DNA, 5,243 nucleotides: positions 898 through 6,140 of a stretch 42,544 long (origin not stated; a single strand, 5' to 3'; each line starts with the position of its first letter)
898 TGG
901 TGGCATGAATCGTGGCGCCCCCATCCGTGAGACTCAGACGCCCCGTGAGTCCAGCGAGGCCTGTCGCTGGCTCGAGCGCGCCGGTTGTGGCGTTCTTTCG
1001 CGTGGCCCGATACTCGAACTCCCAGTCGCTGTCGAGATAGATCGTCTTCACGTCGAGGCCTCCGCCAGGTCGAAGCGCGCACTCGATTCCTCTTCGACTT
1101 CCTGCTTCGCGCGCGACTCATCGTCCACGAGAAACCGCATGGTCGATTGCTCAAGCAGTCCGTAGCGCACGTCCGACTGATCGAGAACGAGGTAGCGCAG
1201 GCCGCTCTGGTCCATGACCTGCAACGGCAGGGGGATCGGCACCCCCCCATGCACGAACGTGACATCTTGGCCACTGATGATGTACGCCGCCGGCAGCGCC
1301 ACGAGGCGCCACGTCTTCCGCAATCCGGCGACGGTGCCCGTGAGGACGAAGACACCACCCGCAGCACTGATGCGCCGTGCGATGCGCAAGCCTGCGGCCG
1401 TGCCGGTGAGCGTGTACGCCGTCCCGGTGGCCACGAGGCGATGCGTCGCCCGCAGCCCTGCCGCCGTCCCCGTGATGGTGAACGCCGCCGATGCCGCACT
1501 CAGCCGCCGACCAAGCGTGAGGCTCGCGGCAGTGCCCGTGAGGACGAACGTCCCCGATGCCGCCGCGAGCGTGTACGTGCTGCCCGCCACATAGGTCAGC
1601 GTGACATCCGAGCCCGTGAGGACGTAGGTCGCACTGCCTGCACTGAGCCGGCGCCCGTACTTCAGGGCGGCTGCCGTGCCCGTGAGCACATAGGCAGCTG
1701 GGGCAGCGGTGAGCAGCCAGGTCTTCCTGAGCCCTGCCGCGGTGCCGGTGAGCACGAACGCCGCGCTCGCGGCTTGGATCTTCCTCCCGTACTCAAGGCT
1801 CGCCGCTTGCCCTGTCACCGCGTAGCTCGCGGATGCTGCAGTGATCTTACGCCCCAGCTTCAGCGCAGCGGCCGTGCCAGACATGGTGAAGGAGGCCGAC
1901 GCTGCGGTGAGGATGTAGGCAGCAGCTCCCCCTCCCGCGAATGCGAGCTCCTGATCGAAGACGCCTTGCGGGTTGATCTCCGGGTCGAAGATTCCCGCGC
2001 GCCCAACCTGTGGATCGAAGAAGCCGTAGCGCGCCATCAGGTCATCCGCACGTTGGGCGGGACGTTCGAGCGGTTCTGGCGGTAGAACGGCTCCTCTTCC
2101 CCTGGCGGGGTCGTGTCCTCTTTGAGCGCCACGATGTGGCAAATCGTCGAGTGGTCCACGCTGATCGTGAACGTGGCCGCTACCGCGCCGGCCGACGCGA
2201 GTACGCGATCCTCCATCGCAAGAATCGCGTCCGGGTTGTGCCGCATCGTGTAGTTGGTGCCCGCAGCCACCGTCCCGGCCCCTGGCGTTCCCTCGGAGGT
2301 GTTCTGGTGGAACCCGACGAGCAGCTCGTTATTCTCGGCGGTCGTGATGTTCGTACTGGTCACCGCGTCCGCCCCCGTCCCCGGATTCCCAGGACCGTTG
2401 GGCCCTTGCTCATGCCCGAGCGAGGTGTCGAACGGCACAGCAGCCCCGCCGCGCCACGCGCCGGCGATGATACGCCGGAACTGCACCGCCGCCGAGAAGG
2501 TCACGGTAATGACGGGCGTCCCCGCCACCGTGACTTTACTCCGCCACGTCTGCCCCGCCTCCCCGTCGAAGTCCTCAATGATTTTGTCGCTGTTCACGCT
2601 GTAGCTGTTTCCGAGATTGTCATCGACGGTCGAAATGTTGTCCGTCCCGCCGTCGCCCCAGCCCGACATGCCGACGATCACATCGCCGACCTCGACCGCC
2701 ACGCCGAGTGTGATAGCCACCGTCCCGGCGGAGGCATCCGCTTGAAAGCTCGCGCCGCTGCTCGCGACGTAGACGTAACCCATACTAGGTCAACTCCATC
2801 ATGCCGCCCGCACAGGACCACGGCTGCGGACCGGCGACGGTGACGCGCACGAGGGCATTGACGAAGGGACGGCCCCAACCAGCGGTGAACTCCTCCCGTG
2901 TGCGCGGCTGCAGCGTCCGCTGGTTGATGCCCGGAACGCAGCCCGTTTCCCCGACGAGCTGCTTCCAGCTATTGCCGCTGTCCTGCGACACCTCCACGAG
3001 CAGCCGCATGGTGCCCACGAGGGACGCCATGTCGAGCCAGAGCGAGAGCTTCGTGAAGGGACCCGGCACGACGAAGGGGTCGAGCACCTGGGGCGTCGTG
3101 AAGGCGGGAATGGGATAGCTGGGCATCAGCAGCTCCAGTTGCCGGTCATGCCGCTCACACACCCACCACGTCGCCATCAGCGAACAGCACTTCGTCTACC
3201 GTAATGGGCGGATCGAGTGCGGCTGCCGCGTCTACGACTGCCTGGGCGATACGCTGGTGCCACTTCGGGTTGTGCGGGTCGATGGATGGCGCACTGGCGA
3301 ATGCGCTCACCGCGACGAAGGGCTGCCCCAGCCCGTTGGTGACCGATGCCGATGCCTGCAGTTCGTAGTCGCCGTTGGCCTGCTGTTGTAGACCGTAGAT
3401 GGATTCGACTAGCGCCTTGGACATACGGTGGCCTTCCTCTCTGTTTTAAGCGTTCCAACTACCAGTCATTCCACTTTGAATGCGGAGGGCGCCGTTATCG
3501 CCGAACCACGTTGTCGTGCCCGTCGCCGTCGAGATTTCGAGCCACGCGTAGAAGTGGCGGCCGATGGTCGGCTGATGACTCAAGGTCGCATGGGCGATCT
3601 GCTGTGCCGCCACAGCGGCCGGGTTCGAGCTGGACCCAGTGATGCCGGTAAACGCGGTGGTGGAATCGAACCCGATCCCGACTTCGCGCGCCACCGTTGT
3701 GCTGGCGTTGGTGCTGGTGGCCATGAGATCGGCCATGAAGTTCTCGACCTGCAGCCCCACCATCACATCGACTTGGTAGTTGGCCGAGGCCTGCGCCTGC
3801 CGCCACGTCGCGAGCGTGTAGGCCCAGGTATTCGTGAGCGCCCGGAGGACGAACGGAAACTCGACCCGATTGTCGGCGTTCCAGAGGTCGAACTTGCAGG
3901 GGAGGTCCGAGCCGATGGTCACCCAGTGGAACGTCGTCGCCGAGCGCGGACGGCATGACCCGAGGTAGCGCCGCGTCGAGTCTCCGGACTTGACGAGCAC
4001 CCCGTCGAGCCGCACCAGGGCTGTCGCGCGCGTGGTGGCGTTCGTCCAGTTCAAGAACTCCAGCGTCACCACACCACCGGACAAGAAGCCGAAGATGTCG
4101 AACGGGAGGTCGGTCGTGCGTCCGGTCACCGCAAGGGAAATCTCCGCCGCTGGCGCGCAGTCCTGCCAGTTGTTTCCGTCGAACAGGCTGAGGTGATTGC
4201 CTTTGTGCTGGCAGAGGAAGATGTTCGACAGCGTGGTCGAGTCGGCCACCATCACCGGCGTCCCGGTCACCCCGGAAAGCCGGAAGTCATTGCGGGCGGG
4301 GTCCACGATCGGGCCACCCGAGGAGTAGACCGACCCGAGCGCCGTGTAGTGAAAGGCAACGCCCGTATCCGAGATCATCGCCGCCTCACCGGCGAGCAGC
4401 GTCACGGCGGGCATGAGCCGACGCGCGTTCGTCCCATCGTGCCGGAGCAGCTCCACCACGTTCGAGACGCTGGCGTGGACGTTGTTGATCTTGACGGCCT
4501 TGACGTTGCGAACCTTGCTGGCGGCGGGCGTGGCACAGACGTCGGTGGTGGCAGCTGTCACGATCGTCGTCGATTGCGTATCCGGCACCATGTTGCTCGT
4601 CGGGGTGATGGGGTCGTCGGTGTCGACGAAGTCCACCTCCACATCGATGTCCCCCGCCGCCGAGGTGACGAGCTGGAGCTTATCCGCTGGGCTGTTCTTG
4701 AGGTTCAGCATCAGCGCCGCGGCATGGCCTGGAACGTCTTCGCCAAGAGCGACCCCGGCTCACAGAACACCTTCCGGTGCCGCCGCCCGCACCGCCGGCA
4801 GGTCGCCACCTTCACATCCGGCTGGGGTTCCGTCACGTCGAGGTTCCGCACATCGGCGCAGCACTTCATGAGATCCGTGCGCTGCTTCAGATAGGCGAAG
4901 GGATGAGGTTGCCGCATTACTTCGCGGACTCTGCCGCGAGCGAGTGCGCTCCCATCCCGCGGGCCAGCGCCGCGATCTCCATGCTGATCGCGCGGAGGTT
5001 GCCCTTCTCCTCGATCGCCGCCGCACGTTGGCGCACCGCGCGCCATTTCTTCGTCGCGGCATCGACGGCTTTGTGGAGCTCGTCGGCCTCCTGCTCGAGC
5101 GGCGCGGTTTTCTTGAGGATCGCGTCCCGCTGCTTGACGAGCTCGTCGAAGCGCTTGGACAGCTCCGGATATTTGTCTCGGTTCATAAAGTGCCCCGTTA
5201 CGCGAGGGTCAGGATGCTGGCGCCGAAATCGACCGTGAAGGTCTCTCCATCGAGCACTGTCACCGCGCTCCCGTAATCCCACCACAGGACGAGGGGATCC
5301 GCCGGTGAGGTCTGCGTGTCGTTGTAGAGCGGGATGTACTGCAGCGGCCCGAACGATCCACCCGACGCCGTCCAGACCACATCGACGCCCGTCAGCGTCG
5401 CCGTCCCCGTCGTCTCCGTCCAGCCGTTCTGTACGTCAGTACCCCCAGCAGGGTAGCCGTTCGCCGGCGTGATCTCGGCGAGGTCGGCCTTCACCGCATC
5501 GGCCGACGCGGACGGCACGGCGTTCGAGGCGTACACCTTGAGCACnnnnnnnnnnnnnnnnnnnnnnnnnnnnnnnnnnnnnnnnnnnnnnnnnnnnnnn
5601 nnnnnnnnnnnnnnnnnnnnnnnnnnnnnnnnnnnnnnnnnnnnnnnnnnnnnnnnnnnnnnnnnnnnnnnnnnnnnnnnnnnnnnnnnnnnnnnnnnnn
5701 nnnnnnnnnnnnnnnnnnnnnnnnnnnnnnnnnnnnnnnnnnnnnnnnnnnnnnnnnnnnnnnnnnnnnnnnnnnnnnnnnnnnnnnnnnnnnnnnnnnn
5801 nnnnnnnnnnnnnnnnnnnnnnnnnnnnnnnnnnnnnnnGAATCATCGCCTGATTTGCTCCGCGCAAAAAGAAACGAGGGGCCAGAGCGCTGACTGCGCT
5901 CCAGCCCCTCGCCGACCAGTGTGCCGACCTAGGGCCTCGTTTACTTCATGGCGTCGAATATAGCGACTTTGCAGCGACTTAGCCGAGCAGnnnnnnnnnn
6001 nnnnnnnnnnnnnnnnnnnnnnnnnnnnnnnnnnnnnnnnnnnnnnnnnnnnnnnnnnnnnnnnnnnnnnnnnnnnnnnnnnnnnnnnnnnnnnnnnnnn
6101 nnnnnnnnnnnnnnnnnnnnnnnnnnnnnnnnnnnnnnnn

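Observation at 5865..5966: Promoter-like box plus terminator leader (copy A), duplicated before both late transcription units: candidate antitermination switch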

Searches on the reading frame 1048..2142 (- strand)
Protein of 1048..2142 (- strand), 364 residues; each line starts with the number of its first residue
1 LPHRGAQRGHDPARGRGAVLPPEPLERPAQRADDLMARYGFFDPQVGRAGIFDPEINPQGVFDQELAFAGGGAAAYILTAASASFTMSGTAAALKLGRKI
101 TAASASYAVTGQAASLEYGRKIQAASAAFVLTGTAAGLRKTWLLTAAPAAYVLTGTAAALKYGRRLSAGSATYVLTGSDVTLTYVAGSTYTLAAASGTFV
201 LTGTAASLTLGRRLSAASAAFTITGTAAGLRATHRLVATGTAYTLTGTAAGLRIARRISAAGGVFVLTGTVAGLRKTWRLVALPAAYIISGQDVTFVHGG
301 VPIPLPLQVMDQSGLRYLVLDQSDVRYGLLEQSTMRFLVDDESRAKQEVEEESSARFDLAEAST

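Call 74: search_protein_families(library=pfam, proteins=[window:1048-2142:-], max_evalue=1)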
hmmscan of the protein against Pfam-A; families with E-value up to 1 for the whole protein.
window:1048-2142:- (364 aa): 2 families
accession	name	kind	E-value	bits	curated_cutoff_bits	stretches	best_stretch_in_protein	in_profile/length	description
PF05481.17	Myco_19_kDa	-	0.73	10.6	23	0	238-255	84-101/117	Mycobacterium 19 kDa lipoprotein antigen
PF04369.19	Lactococcin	-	0.87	10.2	23.1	0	61-108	10-55/60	Lactococcin-like family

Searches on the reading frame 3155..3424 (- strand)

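Call 74: search_protein_families(library=pfam, proteins=[window:3155-3424:-], max_evalue=1)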
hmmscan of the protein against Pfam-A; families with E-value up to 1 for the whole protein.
window:3155-3424:- (89 aa): 1 family
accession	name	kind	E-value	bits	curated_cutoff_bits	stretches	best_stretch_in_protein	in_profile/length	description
PF05331.17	DUF742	-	0.077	13.3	27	1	60-83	55-78/114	Protein of unknown function (DUF742)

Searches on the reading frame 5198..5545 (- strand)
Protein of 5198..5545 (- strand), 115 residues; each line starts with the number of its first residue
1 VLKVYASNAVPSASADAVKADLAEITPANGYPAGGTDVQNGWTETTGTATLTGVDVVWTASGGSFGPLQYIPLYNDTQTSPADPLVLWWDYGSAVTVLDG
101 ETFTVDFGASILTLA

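Call 13: search_protein_families(library=pfam, proteins=[window:5198-5545:-], max_evalue=0.01)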
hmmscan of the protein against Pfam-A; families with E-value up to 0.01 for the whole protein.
window:5198-5545:- (115 aa): 0 families

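Call 14: search_protein_families(library=phrogs, proteins=[window:5198-5545:-], max_evalue=0.001)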
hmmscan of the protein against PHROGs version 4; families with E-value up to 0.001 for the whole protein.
window:5198-5545:- (115 aa): 1 family
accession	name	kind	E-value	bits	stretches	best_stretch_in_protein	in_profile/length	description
phrog_644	-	unknown function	1.3e-09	39.2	1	6-107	34-134/174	-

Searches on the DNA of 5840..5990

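Call 75: search_rna_families(source=window, start=5840, end=5990, threshold=evalue, max_evalue=5)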
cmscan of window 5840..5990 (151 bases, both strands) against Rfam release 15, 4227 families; matches with E-value up to 5: 12.
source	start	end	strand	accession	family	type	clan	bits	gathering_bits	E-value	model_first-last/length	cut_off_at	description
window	5874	5912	-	RF00897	mir-675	Gene; miRNA;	-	21.2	86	0.24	1-73/73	no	mir-675 microRNA precursor family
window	5863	5925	-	RF00981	mir-939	Gene; miRNA;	-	19.3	84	0.31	1-82/82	no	mir-939 microRNA precursor family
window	5869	5948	-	RF02353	BjrC68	Gene; sRNA;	-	19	39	0.0054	1-82/82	no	Bradyrhizobiaceae sRNA BjrC68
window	5868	5918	-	RF03792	MIR6462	Gene; miRNA;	-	17.6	96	0.64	1-119/119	no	MIR6462 microRNA precursor family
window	5871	5916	-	RF00771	mir-185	Gene; miRNA;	-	16.6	60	0.86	1-79/79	no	mir-185 microRNA precursor family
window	5874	5912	-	RF00942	mir-1224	Gene; miRNA;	-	15.9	105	1.8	1-86/86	no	mir-1224 microRNA precursor family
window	5851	5925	-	RF01698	Chloroflexi-1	Gene; sRNA;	-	15.7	80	0.57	1-84/84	no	Chloroflexi-1 RNA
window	5878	5908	-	RF00891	mir-671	Gene; miRNA;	-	15.5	65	3.1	1-84/84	no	mir-671 microRNA precursor family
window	5866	5918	-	RF00772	mir-328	Gene; miRNA;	-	15.3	70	2.8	1-75/75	no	mir-328 microRNA precursor family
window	5868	5918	-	RF00802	mir-207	Gene; miRNA;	-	14.9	88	2.1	1-78/78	no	mir-207 microRNA precursor family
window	5876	5908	-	RF03919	mir-1540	Gene; miRNA;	-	13.3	90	3.6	1-59/59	no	mir-1540 microRNA precursor family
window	5840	5931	-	RF02690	BTH_s1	Gene; sRNA;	-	12.4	74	0.45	1-110/205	3'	Burkholderia sRNA 1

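Call 78: search_rna_families(source=window, start=5855, end=5960, threshold=evalue, max_evalue=0.05, show_alignments=2)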
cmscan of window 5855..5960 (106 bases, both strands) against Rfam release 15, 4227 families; matches with E-value up to 0.05: 1.
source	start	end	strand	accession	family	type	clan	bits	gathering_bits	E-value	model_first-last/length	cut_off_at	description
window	5869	5948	-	RF02353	BjrC68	Gene; sRNA;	-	19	39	0.0038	1-82/82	no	Bradyrhizobiaceae sRNA BjrC68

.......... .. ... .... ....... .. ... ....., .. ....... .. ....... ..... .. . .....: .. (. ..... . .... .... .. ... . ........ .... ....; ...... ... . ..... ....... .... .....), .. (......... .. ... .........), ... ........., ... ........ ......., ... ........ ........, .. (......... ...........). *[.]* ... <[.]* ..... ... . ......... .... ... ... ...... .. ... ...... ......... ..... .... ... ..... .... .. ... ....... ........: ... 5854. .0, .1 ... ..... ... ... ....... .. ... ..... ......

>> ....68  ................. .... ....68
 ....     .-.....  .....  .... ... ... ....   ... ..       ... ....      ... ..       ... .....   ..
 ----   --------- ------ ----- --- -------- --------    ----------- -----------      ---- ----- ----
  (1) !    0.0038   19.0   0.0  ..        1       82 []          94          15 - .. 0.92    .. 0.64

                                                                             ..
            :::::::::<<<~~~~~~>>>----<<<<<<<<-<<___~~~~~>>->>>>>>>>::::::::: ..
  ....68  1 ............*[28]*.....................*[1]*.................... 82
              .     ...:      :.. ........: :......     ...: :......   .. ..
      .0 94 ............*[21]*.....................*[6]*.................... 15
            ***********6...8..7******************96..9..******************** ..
